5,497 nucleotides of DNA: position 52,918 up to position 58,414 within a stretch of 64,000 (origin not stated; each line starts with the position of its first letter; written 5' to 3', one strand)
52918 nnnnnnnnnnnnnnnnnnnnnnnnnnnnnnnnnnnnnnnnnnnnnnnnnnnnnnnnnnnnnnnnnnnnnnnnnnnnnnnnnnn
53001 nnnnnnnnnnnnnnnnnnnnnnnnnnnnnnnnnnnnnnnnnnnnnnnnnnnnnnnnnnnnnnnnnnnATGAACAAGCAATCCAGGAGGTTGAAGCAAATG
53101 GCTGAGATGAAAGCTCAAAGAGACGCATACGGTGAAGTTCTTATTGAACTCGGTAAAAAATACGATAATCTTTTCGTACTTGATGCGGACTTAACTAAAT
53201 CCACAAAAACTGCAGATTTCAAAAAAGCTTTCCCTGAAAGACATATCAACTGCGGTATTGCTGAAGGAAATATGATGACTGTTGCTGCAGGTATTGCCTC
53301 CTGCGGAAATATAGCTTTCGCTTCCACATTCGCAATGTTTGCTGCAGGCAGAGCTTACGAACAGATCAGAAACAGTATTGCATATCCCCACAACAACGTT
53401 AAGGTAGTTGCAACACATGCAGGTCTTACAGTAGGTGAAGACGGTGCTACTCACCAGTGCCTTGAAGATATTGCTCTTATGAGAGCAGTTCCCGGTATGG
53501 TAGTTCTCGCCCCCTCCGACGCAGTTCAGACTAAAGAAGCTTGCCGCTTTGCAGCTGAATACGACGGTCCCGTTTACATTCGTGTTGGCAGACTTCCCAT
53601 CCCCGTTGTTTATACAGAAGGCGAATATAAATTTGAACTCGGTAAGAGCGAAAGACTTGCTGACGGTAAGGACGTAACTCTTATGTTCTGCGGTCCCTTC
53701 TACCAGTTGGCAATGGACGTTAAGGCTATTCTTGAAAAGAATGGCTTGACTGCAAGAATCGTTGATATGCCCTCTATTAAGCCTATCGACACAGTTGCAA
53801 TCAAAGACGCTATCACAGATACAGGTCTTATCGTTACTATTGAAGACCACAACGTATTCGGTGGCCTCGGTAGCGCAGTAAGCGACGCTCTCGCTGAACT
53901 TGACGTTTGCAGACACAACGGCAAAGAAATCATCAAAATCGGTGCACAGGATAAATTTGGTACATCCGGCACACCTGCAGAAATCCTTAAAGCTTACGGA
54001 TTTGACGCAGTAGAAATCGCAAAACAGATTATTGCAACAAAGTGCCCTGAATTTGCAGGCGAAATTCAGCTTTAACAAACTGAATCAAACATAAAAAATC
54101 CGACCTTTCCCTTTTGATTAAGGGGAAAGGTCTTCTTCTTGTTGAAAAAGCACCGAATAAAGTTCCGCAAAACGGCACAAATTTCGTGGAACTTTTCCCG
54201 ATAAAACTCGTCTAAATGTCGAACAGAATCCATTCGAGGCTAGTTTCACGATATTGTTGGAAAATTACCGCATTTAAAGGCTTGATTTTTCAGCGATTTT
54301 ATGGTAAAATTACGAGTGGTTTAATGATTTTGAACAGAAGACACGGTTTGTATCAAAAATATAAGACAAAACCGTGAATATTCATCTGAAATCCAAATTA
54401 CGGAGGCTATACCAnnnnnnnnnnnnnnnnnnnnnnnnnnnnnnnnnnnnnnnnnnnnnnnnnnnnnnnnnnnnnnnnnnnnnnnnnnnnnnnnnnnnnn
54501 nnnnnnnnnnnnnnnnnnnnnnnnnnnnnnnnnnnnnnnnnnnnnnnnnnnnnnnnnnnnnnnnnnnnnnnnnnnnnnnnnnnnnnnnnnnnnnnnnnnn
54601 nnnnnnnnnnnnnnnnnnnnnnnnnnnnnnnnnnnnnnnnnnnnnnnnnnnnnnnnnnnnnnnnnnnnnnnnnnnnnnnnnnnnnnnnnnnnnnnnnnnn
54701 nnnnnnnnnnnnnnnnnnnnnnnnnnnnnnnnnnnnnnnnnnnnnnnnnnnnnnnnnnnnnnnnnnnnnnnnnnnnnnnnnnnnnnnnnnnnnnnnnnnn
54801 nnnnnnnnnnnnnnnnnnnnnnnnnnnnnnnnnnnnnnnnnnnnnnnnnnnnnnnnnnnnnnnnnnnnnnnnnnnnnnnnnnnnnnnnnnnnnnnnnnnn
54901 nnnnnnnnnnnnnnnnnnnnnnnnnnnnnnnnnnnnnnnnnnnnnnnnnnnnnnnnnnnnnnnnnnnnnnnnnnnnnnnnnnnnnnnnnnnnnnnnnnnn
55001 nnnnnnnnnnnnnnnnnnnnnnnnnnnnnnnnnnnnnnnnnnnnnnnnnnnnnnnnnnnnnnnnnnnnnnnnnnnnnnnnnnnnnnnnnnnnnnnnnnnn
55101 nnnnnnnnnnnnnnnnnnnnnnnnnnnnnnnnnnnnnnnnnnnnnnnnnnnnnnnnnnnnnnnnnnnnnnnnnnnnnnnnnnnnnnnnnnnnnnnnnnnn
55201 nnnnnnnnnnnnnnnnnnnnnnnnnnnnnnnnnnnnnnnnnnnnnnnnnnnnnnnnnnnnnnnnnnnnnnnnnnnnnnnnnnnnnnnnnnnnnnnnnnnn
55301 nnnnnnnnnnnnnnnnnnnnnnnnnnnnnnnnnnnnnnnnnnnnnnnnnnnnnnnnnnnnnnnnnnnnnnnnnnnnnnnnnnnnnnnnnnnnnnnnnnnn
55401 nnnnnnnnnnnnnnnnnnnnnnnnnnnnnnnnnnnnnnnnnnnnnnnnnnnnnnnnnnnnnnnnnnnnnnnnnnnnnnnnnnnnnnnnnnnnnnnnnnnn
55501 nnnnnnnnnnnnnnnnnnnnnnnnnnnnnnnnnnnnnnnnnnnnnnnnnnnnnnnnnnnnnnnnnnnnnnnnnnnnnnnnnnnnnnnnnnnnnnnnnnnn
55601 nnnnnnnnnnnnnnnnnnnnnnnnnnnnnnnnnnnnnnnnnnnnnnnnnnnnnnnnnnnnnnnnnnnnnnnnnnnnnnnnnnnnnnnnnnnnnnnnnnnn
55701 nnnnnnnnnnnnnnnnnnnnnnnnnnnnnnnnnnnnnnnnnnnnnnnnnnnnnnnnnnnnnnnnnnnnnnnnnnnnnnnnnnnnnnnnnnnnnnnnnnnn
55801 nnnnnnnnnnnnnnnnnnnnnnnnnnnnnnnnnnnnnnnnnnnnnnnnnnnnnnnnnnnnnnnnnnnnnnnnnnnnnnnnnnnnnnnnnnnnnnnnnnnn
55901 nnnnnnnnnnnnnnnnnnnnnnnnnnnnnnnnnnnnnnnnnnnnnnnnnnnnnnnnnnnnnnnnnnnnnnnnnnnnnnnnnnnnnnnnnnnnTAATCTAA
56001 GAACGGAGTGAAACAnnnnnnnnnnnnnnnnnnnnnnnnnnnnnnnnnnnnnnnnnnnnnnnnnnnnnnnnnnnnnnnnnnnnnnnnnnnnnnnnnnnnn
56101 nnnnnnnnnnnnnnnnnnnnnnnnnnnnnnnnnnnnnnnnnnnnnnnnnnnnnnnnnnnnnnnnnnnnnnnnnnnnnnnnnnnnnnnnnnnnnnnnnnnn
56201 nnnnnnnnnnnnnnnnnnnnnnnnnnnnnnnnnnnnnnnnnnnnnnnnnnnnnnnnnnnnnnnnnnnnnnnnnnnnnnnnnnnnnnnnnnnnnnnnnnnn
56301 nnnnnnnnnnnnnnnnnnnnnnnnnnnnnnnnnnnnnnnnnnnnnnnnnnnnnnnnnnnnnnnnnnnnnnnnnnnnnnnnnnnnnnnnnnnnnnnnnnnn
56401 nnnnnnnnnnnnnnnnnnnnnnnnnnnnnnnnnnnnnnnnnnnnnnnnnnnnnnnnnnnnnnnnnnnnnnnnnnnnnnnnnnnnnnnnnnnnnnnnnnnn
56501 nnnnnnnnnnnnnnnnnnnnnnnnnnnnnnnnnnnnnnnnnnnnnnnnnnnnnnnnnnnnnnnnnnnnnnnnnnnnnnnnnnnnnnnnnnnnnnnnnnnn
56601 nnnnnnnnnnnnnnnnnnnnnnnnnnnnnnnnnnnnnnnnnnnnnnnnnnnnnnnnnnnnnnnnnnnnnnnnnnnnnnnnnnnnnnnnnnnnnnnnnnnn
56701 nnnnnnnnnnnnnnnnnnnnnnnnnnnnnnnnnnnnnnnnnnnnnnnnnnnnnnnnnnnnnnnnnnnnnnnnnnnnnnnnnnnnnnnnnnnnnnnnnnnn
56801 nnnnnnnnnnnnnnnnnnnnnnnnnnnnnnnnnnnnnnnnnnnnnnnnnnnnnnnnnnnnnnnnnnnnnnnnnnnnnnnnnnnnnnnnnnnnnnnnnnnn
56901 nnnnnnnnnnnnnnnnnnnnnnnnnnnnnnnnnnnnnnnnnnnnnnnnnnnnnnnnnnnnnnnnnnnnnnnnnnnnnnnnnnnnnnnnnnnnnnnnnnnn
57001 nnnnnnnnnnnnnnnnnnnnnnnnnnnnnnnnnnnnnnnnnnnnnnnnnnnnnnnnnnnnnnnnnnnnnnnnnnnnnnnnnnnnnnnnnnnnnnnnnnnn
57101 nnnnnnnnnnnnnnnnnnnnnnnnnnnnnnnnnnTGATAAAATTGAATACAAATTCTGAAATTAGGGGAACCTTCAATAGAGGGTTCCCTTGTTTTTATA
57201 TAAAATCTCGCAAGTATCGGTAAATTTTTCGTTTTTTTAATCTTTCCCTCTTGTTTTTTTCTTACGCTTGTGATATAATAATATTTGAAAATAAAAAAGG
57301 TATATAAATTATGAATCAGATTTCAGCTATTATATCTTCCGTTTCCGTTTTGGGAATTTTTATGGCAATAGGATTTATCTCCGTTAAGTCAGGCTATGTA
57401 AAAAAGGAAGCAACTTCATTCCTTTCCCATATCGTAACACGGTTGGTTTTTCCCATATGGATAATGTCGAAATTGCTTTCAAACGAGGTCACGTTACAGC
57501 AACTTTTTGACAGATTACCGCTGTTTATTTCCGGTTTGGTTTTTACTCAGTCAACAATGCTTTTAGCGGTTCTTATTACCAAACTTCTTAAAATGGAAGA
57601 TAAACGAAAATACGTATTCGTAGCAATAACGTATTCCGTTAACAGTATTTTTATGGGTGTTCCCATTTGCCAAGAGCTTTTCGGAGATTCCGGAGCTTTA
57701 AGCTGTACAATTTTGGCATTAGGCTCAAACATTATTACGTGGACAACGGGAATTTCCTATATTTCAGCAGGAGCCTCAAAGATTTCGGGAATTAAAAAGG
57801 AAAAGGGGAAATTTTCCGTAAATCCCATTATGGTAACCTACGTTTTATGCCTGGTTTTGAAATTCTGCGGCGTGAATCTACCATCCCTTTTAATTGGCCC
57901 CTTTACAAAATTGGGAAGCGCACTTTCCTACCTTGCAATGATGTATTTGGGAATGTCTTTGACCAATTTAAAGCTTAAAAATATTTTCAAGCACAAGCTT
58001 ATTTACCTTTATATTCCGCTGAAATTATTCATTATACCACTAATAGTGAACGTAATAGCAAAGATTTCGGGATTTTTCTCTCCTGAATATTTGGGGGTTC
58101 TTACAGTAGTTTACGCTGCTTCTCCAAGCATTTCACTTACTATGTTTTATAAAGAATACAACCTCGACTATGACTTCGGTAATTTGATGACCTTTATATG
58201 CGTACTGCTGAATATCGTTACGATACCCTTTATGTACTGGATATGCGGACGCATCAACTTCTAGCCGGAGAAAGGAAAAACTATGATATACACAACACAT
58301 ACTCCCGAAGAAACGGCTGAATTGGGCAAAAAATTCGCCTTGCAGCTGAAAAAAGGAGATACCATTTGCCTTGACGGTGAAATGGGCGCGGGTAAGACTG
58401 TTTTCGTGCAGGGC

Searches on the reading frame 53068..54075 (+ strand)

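Call 7: search_protein_families(library=pfam, proteins=[window:53068-54075:+], max_evalue=0.01)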
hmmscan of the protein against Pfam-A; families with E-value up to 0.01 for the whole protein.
window:53068-54075:+ (335 aa): 3 families
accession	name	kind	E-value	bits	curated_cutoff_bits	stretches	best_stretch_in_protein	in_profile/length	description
PF02779.29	Transket_pyr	-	7.1e-45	153.2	27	1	16-175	4-169/174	Transketolase, pyrimidine binding domain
PF02780.25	Transketolase_C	-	7.7e-26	90.9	25.9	1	192-317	1-124/124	Transketolase, C-terminal domain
PF22613.1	Transketolase_C_1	-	5.6e-06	27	27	1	199-313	10-113/113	Transketolase-like TK C-terminal domain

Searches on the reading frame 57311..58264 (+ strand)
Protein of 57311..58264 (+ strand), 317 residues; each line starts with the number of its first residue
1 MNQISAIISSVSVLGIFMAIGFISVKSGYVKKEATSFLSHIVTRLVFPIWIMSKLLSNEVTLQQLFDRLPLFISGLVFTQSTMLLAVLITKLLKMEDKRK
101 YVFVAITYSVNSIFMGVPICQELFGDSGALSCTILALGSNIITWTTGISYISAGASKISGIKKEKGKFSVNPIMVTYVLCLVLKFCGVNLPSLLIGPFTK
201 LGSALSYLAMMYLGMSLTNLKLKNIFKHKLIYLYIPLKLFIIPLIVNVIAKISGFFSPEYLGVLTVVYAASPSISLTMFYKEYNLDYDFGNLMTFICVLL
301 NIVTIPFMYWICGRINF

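Call 7: search_protein_families(library=pfam, proteins=[window:57311-58264:+], max_evalue=0.01)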
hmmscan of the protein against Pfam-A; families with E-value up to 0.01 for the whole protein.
window:57311-58264:+ (317 aa): 1 family
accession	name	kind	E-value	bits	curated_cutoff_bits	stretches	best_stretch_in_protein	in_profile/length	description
PF03547.23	Mem_trans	-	4e-23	82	25.7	1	11-309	6-343/343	Membrane transport protein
